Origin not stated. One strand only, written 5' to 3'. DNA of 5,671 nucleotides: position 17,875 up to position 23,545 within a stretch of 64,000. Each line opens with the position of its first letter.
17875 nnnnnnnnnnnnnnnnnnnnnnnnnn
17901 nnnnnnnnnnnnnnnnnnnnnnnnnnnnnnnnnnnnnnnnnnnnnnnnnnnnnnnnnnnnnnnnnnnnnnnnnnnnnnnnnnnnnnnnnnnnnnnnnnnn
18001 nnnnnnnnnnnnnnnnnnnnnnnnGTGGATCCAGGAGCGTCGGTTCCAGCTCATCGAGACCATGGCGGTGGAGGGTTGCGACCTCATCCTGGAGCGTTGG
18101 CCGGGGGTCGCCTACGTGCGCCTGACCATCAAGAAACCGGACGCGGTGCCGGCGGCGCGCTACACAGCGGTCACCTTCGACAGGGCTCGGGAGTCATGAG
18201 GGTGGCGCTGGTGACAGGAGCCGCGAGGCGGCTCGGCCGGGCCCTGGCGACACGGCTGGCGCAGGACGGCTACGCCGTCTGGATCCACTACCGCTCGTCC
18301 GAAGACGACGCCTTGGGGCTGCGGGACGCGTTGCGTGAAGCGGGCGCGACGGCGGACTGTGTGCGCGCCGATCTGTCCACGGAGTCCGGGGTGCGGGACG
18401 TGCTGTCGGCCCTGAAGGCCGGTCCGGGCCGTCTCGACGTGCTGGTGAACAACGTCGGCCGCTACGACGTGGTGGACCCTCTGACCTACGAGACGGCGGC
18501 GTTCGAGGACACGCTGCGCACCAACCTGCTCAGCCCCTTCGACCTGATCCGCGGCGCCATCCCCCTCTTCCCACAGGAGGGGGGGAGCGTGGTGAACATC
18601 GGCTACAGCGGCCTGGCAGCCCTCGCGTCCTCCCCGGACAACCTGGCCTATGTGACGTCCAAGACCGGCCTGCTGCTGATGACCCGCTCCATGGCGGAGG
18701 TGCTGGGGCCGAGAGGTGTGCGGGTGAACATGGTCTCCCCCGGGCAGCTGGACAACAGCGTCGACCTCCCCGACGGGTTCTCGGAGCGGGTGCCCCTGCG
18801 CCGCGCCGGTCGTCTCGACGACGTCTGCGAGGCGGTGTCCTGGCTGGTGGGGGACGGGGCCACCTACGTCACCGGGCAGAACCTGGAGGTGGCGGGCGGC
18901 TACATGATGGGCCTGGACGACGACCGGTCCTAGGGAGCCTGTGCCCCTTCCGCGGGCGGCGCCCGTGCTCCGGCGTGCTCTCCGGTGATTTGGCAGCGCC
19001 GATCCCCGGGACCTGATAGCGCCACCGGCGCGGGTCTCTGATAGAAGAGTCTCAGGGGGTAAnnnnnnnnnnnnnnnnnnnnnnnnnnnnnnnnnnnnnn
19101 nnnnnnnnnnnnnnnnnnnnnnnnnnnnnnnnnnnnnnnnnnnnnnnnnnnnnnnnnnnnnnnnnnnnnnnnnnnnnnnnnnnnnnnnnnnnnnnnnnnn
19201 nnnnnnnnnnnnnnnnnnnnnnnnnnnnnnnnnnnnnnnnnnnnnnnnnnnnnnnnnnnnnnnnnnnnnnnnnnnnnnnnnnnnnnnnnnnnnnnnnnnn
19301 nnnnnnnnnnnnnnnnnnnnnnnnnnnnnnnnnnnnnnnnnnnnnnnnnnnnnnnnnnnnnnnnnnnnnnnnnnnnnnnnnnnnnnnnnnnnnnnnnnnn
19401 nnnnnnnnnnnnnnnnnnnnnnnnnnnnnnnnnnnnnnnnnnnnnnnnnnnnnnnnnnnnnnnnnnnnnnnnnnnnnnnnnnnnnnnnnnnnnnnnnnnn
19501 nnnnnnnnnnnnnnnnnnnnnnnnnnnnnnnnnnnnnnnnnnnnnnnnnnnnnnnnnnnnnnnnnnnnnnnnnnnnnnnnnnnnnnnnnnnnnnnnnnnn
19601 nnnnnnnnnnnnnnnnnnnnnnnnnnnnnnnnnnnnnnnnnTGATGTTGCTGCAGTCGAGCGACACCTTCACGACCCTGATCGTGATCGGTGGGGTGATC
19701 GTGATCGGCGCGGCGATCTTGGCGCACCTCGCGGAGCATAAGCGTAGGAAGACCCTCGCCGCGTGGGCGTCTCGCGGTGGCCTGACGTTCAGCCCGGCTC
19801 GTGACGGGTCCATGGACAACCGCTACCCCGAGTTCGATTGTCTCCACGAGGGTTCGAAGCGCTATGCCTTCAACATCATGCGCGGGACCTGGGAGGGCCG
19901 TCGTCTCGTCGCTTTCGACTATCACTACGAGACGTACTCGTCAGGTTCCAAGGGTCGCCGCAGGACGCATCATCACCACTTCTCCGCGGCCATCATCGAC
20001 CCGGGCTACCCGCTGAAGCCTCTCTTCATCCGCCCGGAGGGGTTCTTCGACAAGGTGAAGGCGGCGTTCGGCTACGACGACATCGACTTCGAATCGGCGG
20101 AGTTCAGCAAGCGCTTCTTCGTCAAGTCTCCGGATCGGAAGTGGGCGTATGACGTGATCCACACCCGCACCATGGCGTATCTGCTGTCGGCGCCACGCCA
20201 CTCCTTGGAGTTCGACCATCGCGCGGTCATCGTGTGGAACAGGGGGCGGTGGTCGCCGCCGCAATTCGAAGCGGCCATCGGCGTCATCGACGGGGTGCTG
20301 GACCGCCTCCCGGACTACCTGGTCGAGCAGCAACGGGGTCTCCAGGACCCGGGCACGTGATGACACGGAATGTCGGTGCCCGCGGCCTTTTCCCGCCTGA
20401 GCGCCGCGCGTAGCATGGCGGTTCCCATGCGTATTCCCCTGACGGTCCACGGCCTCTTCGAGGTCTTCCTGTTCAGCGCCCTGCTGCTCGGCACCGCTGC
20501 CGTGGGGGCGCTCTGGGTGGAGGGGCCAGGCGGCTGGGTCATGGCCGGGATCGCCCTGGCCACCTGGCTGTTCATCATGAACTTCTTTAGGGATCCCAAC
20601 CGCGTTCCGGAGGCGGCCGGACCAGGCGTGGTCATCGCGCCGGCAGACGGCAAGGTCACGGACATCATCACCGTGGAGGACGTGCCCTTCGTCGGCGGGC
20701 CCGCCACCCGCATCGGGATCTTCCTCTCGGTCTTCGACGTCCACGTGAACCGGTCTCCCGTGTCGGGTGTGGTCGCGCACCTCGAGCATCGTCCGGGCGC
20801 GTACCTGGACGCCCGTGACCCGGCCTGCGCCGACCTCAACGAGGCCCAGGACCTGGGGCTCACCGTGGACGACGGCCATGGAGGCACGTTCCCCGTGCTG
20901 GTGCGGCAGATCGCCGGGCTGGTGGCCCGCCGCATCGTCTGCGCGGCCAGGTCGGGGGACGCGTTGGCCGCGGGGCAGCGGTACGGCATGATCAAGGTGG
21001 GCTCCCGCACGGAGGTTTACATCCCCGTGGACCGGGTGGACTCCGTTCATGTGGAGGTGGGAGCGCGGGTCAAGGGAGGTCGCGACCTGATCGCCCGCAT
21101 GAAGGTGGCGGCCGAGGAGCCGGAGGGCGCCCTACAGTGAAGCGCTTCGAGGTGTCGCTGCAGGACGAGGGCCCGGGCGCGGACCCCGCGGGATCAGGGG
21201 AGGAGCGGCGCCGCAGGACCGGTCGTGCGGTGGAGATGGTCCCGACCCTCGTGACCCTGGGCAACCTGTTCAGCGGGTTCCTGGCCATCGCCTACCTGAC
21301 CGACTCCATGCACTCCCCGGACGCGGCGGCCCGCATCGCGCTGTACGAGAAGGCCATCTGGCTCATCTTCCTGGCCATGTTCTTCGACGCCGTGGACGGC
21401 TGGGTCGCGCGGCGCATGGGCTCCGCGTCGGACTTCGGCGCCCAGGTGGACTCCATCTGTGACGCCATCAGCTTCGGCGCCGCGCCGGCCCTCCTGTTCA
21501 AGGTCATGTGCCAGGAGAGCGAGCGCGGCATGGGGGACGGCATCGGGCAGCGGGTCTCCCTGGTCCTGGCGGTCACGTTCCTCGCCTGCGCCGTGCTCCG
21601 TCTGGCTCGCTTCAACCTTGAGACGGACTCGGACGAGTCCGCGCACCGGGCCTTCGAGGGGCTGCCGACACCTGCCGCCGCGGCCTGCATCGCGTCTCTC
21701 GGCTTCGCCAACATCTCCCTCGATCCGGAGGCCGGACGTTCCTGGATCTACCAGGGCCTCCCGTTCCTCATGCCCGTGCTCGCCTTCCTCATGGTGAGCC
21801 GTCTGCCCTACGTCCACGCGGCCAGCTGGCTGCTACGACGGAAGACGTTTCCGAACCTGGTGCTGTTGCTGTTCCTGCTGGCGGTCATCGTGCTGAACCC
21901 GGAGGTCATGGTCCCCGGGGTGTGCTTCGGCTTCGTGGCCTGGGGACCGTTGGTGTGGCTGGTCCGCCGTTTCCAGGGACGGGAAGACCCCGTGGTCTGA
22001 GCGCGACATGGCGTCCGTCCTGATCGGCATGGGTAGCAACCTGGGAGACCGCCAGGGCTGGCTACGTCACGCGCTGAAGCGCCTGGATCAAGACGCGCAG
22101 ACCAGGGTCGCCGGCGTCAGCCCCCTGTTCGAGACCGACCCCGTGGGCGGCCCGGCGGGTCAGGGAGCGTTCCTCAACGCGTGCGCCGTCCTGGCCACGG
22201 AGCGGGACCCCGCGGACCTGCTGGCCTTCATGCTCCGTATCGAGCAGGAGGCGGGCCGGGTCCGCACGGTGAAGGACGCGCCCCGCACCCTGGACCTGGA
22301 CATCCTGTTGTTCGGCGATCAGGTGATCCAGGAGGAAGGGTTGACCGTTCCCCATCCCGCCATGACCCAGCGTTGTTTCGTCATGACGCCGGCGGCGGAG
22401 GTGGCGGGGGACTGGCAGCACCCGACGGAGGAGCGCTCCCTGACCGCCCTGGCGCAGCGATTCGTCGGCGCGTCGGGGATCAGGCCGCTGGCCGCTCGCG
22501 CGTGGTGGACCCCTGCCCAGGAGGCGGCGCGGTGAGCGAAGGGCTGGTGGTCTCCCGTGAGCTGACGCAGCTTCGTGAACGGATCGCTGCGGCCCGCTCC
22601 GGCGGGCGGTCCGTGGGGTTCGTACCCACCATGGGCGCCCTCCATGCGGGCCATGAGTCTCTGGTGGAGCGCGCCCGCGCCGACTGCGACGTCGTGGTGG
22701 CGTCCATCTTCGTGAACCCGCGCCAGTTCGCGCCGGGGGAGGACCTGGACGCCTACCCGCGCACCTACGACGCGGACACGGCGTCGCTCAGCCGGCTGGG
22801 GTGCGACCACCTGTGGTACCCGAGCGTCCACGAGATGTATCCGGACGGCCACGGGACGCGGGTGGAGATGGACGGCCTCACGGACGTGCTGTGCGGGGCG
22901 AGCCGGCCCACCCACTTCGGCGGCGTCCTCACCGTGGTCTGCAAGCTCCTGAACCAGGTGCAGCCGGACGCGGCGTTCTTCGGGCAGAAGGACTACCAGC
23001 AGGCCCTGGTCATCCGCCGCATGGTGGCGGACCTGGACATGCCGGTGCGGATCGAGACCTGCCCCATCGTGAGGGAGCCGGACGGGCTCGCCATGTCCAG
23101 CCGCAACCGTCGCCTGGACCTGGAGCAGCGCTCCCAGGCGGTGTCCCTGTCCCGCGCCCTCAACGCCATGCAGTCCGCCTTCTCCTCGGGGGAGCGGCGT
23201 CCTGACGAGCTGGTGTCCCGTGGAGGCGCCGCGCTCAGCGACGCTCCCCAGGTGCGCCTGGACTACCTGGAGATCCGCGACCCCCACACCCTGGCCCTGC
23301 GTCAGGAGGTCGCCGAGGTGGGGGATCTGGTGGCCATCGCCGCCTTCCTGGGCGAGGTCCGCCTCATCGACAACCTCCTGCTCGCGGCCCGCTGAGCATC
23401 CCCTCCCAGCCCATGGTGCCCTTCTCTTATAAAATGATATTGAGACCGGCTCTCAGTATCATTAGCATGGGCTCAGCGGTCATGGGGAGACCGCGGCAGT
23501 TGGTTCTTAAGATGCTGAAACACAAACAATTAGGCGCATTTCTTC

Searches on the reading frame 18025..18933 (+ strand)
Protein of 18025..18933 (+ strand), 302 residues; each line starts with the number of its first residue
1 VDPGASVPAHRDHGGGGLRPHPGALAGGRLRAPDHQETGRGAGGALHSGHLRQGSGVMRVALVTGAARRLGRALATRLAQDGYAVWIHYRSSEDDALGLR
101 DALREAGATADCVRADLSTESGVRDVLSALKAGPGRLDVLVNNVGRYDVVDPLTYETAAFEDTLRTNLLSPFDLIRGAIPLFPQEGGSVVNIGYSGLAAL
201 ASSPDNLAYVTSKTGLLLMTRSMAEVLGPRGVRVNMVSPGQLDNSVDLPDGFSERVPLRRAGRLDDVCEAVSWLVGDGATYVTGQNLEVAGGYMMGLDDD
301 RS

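Call 39: search_protein_families(library=pfam, proteins=[window:18025-18933:+], max_evalue=0.0001)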
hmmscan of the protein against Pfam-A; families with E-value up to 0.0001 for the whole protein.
window:18025-18933:+ (302 aa): 4 families
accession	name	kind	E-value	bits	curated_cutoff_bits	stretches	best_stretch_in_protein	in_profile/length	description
PF13561.12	adh_short_C2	-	1.8e-43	149.3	27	1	65-293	1-235/236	Enoyl-(Acyl carrier protein) reductase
PF00106.31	adh_short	-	8.3e-37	127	26.6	1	59-243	1-183/195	short chain dehydrogenase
PF08659.16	KR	-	5.4e-06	26.9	22.6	1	61-134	3-79/180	KR domain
PF01370.27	Epimerase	-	8.1e-05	22.6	20.9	0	61-129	1-62/240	NAD dependent epimerase/dehydratase family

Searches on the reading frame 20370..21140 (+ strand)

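Call 39: search_protein_families(library=pfam, proteins=[window:20370-21140:+], max_evalue=0.0001)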
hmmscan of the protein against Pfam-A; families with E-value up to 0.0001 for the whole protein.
window:20370-21140:+ (256 aa): 1 family
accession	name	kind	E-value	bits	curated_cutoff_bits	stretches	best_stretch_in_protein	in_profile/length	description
PF02666.20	PS_Dcarbxylase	-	3.5e-38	131.7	22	1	68-241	4-197/198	Phosphatidylserine decarboxylase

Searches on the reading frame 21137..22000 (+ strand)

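Call 39: search_protein_families(library=pfam, proteins=[window:21137-22000:+], max_evalue=0.0001)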
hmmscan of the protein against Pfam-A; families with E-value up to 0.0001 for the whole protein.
window:21137-22000:+ (287 aa): 1 family
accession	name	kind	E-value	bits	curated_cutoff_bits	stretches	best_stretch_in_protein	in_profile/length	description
PF01066.26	CDP-OH_P_transf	-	7e-17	62.7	22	1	35-188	3-131/152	CDP-alcohol phosphatidyltransferase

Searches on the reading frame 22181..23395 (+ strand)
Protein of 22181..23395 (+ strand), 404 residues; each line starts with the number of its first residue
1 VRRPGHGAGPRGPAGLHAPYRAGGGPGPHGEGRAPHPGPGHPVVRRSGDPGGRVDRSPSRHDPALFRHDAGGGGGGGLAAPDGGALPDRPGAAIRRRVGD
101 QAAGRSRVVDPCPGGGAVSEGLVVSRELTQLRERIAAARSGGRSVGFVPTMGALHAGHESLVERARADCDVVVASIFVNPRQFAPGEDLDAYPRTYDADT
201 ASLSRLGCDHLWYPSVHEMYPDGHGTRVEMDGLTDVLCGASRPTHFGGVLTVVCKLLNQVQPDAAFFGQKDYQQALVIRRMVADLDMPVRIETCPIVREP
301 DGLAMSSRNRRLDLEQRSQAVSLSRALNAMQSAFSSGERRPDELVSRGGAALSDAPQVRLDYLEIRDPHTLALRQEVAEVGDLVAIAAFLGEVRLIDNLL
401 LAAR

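Call 39: search_protein_families(library=pfam, proteins=[window:22181-23395:+], max_evalue=0.0001)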
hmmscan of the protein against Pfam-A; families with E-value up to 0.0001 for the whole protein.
window:22181-23395:+ (404 aa): 1 family
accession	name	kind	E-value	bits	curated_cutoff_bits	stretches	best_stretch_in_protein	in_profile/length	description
PF02569.21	Pantoate_ligase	-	1.5e-102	342.8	20.7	1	125-399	3-267/268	Pantoate-beta-alanine ligase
